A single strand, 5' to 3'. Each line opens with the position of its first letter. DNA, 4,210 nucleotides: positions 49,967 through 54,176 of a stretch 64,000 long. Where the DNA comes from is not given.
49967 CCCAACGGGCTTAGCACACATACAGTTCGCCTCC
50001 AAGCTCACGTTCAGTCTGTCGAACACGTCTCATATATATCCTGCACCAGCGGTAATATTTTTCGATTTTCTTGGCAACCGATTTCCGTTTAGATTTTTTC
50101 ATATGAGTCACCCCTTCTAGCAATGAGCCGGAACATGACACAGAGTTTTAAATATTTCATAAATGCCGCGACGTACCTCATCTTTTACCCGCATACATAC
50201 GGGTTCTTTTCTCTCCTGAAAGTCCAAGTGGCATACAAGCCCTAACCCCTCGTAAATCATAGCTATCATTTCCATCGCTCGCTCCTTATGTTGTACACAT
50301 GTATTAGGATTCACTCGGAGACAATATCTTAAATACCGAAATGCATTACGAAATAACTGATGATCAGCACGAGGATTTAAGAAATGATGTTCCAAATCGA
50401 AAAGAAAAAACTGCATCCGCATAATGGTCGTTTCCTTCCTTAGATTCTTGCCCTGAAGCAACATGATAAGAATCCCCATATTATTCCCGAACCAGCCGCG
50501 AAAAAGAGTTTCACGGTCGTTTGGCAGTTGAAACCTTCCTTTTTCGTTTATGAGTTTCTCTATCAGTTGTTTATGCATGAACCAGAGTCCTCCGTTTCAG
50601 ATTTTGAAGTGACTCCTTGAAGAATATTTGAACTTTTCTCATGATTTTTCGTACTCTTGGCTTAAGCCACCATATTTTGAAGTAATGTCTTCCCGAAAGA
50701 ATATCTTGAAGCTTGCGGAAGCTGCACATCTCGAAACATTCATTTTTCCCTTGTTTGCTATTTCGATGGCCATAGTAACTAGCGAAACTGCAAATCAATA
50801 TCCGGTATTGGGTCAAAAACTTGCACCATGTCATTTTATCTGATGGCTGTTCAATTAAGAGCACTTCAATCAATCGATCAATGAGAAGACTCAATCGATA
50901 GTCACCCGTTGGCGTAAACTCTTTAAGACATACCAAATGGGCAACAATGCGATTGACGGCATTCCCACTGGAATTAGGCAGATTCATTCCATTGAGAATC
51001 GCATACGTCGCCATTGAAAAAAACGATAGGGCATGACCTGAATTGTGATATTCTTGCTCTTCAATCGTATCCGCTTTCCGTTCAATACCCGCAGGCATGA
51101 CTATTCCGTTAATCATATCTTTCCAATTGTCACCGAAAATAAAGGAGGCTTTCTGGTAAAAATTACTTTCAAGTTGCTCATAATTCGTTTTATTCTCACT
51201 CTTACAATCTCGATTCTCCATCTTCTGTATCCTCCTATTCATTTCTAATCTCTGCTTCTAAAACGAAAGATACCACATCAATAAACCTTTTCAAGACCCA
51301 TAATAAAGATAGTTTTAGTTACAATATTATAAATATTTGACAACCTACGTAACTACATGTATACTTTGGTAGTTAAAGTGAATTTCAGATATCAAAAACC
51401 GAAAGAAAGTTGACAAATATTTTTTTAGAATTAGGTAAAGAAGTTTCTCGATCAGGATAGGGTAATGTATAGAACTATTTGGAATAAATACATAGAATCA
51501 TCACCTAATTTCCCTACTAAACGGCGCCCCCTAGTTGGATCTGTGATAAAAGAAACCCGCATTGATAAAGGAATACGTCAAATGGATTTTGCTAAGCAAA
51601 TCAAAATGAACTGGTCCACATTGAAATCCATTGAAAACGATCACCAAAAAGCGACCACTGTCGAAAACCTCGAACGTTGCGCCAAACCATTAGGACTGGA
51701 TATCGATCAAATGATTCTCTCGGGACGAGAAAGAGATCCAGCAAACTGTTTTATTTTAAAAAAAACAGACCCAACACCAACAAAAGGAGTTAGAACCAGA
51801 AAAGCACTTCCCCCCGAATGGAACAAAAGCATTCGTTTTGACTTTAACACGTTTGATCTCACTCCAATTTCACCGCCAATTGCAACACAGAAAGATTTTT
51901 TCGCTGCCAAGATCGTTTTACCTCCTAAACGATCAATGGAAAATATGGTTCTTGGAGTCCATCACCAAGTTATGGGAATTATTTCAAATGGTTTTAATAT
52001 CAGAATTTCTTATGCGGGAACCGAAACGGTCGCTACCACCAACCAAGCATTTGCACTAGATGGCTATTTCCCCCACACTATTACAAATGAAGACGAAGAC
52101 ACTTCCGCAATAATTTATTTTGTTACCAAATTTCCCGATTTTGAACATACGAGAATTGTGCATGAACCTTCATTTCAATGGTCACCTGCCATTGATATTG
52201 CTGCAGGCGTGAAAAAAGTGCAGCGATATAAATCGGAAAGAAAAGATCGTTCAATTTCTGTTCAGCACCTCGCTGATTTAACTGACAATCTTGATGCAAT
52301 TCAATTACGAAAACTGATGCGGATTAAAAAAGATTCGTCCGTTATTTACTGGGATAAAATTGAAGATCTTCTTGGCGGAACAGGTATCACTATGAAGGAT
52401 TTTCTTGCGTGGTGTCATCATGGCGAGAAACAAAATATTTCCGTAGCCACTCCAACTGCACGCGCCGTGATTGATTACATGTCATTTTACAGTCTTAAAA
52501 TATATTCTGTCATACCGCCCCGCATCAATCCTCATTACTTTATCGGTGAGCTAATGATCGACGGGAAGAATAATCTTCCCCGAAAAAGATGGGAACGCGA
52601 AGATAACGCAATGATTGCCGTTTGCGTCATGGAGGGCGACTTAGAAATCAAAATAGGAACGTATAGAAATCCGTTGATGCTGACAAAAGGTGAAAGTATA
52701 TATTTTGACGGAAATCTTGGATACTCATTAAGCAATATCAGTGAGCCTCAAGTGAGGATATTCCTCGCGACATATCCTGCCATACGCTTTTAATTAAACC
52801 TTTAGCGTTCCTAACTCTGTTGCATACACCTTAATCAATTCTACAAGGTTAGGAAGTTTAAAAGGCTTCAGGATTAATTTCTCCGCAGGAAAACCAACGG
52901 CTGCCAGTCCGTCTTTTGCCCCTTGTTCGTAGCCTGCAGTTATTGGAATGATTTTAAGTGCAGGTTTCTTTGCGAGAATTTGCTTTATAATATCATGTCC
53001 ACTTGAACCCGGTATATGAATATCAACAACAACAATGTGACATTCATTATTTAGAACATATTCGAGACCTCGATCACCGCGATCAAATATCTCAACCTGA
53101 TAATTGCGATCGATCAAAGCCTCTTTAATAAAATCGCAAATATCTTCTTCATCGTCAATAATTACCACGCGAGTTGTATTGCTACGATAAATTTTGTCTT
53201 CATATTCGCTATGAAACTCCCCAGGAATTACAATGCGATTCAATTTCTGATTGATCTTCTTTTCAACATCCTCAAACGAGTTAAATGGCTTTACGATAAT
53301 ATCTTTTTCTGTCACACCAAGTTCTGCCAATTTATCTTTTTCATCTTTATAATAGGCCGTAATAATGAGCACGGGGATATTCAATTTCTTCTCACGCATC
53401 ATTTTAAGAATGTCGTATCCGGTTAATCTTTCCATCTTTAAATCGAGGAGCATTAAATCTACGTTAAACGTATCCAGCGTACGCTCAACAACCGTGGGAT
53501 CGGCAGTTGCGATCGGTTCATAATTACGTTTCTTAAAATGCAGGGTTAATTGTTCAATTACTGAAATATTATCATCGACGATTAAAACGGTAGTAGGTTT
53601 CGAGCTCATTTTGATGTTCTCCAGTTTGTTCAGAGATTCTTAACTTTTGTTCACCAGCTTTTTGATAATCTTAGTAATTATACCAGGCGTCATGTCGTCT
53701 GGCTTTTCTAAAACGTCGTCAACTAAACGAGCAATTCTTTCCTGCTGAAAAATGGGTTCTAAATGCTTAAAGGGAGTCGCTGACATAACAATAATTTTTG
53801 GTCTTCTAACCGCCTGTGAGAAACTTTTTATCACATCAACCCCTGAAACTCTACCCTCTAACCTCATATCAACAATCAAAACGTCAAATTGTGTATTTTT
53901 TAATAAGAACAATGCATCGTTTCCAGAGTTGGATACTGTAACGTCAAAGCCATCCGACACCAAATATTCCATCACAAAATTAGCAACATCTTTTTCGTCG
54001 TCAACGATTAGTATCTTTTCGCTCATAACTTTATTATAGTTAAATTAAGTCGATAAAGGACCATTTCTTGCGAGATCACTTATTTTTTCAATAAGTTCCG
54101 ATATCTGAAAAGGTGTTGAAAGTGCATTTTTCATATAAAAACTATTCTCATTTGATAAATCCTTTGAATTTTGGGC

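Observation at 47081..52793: AT-rich operon of six overlapping unknown ORFs, divergent from an XRE-HTH/cupin regulator with a near-perfect promoter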

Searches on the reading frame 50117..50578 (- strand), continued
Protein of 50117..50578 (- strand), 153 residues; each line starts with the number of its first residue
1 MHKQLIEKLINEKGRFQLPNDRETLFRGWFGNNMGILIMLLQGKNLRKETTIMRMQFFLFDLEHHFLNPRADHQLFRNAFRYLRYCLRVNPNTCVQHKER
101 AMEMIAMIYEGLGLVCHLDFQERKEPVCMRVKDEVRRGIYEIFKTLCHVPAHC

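Call 107: fold_search(model_id=the predicted structure, library=viral)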
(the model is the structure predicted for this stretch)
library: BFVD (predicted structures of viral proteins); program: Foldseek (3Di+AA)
matches with E <= 10: 185; with E <= 0.001: 0
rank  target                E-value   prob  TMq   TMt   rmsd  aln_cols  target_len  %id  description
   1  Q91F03                8.7e-01  0.14  0.23  0.11  22.4       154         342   10  ORF52 similar to AcMNPV ORF106 and ORF107 [Cydia pomonella granulosis virus (isolate Mexico/1963)]
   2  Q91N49                1.3e+00  0.14  0.28  0.06  16.5       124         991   14  Genome polyprotein (Fragment) [Bovine viral diarrhea virus]
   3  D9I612                1.4e+00  0.07  0.19  0.19  22.2       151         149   14  Uncharacterized protein [Acinetobacter phage 133]
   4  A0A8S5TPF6            1.5e+00  0.18  0.34  0.19  18.4       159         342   12  Uncharacterized protein [Podoviridae sp. ct2iq11]
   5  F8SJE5                1.5e+00  0.06  0.18  0.15  16.4       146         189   14  Uncharacterized protein 309 [Pseudomonas phage PhiPA3]
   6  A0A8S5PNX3            1.6e+00  0.33  0.32  0.37   4.7        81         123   11  Uncharacterized protein [Podoviridae sp. ct8dV2]
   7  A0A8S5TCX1            1.6e+00  0.09  0.24  0.28  11.7       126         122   12  Uncharacterized protein [Phage sp. ctesc4]
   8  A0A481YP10            1.6e+00  0.08  0.21  0.06  17.7       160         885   12  D5-like helicase-primase [Pithovirus LCDPAC02]
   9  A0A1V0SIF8            1.6e+00  0.15  0.32  0.14  13.3       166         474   13  Uncharacterized protein [Klosneuvirus KNV1]
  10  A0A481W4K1            1.6e+00  0.10  0.21  0.23  13.8       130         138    8  Uncharacterized protein [Pseudomonas phage Psa21]
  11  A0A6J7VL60            1.6e+00  0.08  0.24  0.22  18.1       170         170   11  Uncharacterized protein [uncultured Caudovirales phage]
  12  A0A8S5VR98            1.6e+00  0.06  0.18  0.20  22.6       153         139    8  (no name in the UniProt tables at hand)
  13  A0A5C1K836            2.0e+00  0.08  0.24  0.24  15.4       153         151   10  Uncharacterized protein [Pseudomonas phage vB_PaeM_PS119XW]
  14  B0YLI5                2.0e+00  0.05  0.16  0.10  25.0       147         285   13  Uncharacterized protein [Glossina hytrovirus (isolate Glossina pallidipes/Ethiopia/Seibersdorf/-)]
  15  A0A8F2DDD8            2.3e+00  0.05  0.19  0.24  12.8       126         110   17  (no name in the UniProt tables at hand)
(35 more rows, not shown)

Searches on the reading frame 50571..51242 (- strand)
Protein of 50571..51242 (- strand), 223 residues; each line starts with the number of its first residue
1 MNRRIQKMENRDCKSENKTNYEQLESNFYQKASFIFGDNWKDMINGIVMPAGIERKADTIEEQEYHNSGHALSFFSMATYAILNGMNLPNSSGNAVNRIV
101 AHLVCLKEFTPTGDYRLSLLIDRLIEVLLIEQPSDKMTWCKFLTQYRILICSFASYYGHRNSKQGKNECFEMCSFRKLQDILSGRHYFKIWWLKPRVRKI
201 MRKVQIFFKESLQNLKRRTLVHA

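Call 3: search_protein_families(library=pfam, proteins=[window:50571-51242:-], max_evalue=1)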
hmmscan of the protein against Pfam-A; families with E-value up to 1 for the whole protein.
window:50571-51242:- (223 aa): 0 families

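Call 4: search_protein_families(library=padloc, proteins=[window:50571-51242:-], max_evalue=1)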
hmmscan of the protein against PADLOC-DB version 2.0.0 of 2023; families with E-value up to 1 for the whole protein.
window:50571-51242:- (223 aa): 0 families

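Call 5: search_protein_families(library=ncbifam, proteins=[window:50571-51242:-], max_evalue=1)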
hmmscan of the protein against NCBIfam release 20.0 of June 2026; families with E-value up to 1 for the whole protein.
window:50571-51242:- (223 aa): 0 families

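Call 7: list_cluster_members(proteins=[window:50571-51242:-, window:50117-50578:-, window:49436-50026:-, window:49021-49461:-, window:48758-49024:-, window:48489-48782:-, window:47720-48121:-, window:47081-47521:-, window:51465-52793:+, window:42139-46995:-])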
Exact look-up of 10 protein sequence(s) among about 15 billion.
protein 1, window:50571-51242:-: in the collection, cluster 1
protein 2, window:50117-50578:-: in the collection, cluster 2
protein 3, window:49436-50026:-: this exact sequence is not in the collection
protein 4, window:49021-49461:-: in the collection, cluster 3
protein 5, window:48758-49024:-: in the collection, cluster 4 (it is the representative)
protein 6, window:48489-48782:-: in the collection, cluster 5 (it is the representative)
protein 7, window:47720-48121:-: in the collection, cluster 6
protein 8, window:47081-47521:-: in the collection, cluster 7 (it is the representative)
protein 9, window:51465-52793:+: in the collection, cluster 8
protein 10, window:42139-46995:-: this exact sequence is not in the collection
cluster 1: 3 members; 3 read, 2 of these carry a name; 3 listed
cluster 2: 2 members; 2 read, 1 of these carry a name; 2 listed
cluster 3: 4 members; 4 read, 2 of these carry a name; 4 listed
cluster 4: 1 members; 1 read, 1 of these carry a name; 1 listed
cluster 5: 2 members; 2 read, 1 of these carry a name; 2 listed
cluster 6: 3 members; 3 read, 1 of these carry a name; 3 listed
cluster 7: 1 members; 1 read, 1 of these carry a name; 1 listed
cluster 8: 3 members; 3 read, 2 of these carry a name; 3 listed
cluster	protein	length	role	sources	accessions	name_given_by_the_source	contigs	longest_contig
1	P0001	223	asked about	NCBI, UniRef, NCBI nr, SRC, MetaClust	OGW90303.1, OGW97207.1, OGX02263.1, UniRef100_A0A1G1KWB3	MAG: hypothetical protein A3G33_08510 [Omnitrophica bacterium RIFCSPLOWO2_12_FULL_44_17] | Uncharacterized protein n=1 Tax=Candidatus Danuiimicrobium aquiferis TaxID=1801832 ... | MAG: hypothetical protein A3E74_01285 [Omnitrophica bacterium RIFCSPHIGHO2_12_FULL_44_12]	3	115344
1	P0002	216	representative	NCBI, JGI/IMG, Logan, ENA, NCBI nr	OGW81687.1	MAG: hypothetical protein A3B72_03730 [Omnitrophica bacterium RIFCSPHIGHO2_02_FULL_45_28]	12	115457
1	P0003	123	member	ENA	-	-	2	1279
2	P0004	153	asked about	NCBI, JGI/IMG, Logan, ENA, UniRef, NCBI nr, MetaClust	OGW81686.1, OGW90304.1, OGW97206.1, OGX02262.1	MAG: hypothetical protein A3G33_08505 [Omnitrophica bacterium RIFCSPLOWO2_12_FULL_44_17] | Uncharacterized protein n=1 Tax=Candidatus Danuiimicrobium aquiferis TaxID=1801832 ... | MAG: hypothetical protein A3B72_03725 [Omnitrophica bacterium RIFCSPHIGHO2_02_FULL_45_28]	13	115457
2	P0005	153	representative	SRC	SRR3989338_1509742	-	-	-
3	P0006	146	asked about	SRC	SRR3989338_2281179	-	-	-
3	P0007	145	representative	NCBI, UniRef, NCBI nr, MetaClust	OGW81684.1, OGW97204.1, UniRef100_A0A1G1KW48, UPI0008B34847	MAG: hypothetical protein A3G33_08495 [Omnitrophica bacterium RIFCSPLOWO2_12_FULL_44_17] | Uncharacterized protein n=1 Tax=Candidatus Danuiimicrobium aquiferis TaxID=1801832 ... | MAG: hypothetical protein A3B72_03715 [Omnitrophica bacterium RIFCSPHIGHO2_02_FULL_45_28]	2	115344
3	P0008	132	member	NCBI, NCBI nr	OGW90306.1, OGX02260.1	MAG: hypothetical protein A3E74_01300 [Omnitrophica bacterium RIFCSPHIGHO2_12_FULL_44_12]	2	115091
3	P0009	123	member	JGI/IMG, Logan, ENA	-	-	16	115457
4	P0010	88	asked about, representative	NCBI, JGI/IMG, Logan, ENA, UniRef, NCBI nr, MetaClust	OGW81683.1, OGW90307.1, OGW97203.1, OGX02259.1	MAG: hypothetical protein A3G33_08490 [Omnitrophica bacterium RIFCSPLOWO2_12_FULL_44_17] | Uncharacterized protein n=1 Tax=Candidatus Danuiimicrobium aquiferis TaxID=1801832 ... | MAG: hypothetical protein A3B72_03710 [Omnitrophica bacterium RIFCSPHIGHO2_02_FULL_45_28]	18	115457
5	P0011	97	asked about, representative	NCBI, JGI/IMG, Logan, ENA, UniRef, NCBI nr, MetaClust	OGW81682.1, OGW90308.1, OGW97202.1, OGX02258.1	MAG: hypothetical protein A3G33_08485 [Omnitrophica bacterium RIFCSPLOWO2_12_FULL_44_17] | Uncharacterized protein n=1 Tax=Candidatus Danuiimicrobium aquiferis TaxID=1801832 ... | MAG: hypothetical protein A3B72_03705 [Omnitrophica bacterium RIFCSPHIGHO2_02_FULL_45_28]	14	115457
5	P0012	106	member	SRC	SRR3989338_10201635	-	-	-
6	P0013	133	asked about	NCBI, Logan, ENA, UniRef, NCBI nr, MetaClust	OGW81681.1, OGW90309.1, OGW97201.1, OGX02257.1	MAG: hypothetical protein A3G33_08480 [Omnitrophica bacterium RIFCSPLOWO2_12_FULL_44_17] | Uncharacterized protein n=1 Tax=Candidatus Danuiimicrobium aquiferis TaxID=1801832 ... | MAG: hypothetical protein A3B72_03700 [Omnitrophica bacterium RIFCSPHIGHO2_02_FULL_45_28]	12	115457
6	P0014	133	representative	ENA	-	-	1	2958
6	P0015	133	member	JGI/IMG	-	-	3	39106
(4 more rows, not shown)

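Call 13: find_homologous_proteins(query=window:50571-51242:-, max_evalue=0.01)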
Query window:50571-51242:- (223 aa): 1 proteins with E <= 0.01 among 80 candidates.
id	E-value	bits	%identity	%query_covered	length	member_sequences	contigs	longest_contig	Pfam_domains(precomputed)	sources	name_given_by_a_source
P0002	8.2e-145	498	100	97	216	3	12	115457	-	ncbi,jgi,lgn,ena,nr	ncbi:MAG: hypothetical protein A3B72_03730 [Omnitrophica bacterium RIFCSPHIGHO2_02_FULL_45_28]|nr:MA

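Call 24: search_protein_families(library=phrogs, proteins=[window:50571-51242:-], max_evalue=1)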
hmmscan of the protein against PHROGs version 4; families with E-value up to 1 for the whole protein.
window:50571-51242:- (223 aa): 2 families
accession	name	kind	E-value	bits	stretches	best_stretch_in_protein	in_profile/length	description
phrog_29958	-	DNA, RNA and nucleotide metabolism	0.042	14.7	1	121-166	91-136/166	thioredoxin domain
phrog_24211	-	unknown function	0.34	11.8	1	5-27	31-53/57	-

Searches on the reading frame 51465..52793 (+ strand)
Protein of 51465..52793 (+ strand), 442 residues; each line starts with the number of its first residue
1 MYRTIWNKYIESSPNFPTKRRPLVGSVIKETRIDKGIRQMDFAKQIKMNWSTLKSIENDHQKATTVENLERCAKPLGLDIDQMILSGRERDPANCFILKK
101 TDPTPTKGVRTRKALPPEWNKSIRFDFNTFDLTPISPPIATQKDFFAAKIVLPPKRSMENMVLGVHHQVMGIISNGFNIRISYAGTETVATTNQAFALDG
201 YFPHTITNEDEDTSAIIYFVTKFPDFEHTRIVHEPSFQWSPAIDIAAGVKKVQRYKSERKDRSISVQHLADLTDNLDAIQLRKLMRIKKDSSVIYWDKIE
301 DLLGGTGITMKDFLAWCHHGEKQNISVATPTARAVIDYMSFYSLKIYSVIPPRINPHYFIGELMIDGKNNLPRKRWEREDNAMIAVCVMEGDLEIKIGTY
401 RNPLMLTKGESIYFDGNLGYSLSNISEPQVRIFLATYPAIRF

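Call 3: search_protein_families(library=pfam, proteins=[window:51465-52793:+], max_evalue=1)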
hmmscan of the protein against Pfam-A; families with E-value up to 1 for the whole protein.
window:51465-52793:+ (442 aa): 8 families
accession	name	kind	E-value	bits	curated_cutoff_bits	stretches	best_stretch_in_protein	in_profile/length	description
PF01381.28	HTH_3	-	7e-06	26.4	23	1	28-81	1-53/55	Helix-turn-helix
PF12844.13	HTH_19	-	3.9e-05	23.9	30.2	1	25-86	1-60/64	Helix-turn-helix domain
PF13443.12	HTH_26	-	0.00025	21.7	22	1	28-82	2-56/63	Cro/C1-type HTH DNA-binding domain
PF07883.17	Cupin_2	-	0.0013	18.9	27.2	1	382-433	19-67/70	Cupin domain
PF13744.12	HTH_37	-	0.0066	16.7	27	1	26-81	21-76/80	Helix-turn-helix domain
PF13413.12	HTH_25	-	0.0074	16.5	24.6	1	29-79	3-58/62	Helix-turn-helix domain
PF13560.12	HTH_31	-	0.021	15.6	27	1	25-81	3-59/64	Helix-turn-helix domain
PF11699.14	CENP-C_C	-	0.029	15.1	29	1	374-434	25-83/85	Mif2/CENP-C like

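Call 4: search_protein_families(library=padloc, proteins=[window:51465-52793:+], max_evalue=1)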
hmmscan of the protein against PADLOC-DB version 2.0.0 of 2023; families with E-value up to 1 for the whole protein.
window:51465-52793:+ (442 aa): 4 families
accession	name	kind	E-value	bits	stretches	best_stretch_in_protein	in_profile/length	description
PDLC02926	HTH_VI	-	2.8e-08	31.9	1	25-88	3-65/92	-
PDLC03665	Control_protein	-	5e-05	21.5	1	23-83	8-68/77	control protein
PDLC04775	PDC-M69A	-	0.00042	18.8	1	24-89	8-72/113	-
PDLC03668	Control_protein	-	0.0058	15.1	1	24-76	9-60/79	control protein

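Call 5: search_protein_families(library=ncbifam, proteins=[window:51465-52793:+], max_evalue=1)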
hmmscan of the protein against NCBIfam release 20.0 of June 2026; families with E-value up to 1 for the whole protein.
window:51465-52793:+ (442 aa): 8 families
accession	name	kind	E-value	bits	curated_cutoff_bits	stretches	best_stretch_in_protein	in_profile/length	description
NF041951.1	phage_RstR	subfamily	2.1e-05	24.8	80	1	27-94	6-72/108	RstR family transcriptional repressor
NF007408.0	PRK09943.1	equivalog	0.00031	20.4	211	0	25-91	9-74/185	HTH-type transcriptional regulator PuuR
TIGR03070.1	couple_hipB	subfamily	0.0016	18.4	71.65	1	25-78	4-56/58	type II toxin-antitoxin system Y4mF family antitoxin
NF047948.1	male_kill_WMK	equivalog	0.0028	17.1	300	1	24-90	163-228/300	WO male-killing family protein Wmk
TIGR00270.2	TIGR00270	equivalog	0.0077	16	110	1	26-61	78-113/159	multiprotein bridging factor aMBF1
NF038139.1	Reg_Aceta_RamB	equivalog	0.03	13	700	1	24-81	3-59/465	acetate metabolism transcriptional regulator RamB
NF041534.1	rodZ_Strepcoccus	equivalog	0.073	12.3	375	1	20-61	2-43/275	cytoskeleton protein RodZ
NF007271.0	PRK09726.1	equivalog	0.13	12.3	79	1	28-78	17-66/88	type II toxin-antitoxin system antitoxin HipB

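Call 25: find_related_loci(query=window:51465-52793:+, collection=genome_contigs, flank=10000)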
Query window:51465-52793:+ (442 aa) in genome_contigs; peptide patterns used: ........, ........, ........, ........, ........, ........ (x = any residue, [..] = any of these).
39 stretches matched a pattern, but none encodes a relative of the query by tblastn (E <= 1e-3).

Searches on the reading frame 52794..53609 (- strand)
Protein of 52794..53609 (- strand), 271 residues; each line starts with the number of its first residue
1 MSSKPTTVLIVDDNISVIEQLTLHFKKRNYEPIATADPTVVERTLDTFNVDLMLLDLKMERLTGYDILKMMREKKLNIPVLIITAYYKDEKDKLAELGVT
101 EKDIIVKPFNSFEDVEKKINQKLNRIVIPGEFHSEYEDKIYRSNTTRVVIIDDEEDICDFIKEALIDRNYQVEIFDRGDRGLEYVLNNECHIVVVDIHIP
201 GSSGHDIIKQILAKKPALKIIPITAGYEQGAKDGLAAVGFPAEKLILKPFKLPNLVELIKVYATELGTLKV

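Call 15: search_protein_families(library=pfam, proteins=[window:52794-53609:-], max_evalue=0.001)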
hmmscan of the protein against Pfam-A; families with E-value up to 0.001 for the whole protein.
window:52794-53609:- (271 aa): 1 family
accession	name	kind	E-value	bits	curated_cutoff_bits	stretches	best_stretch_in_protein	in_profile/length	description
PF00072.30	Response_reg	-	1.2e-37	129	30.2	2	148-259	1-110/111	Response regulator receiver domain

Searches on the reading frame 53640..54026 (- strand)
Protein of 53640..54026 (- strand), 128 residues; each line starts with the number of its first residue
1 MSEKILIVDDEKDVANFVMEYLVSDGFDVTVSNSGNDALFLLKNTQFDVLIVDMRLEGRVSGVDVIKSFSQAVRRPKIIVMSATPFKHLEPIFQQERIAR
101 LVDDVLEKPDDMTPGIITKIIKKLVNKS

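Call 15: search_protein_families(library=pfam, proteins=[window:53640-54026:-], max_evalue=0.001)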
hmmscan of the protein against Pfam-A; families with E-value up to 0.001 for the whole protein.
window:53640-54026:- (128 aa): 2 families
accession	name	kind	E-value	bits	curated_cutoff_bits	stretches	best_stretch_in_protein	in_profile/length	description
PF00072.30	Response_reg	-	1.4e-14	54.6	30.2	1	5-109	1-100/111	Response regulator receiver domain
PF20274.4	cREC_REC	-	0.00026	22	27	1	6-86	3-77/88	Cyclic-phosphate processing Receiver domain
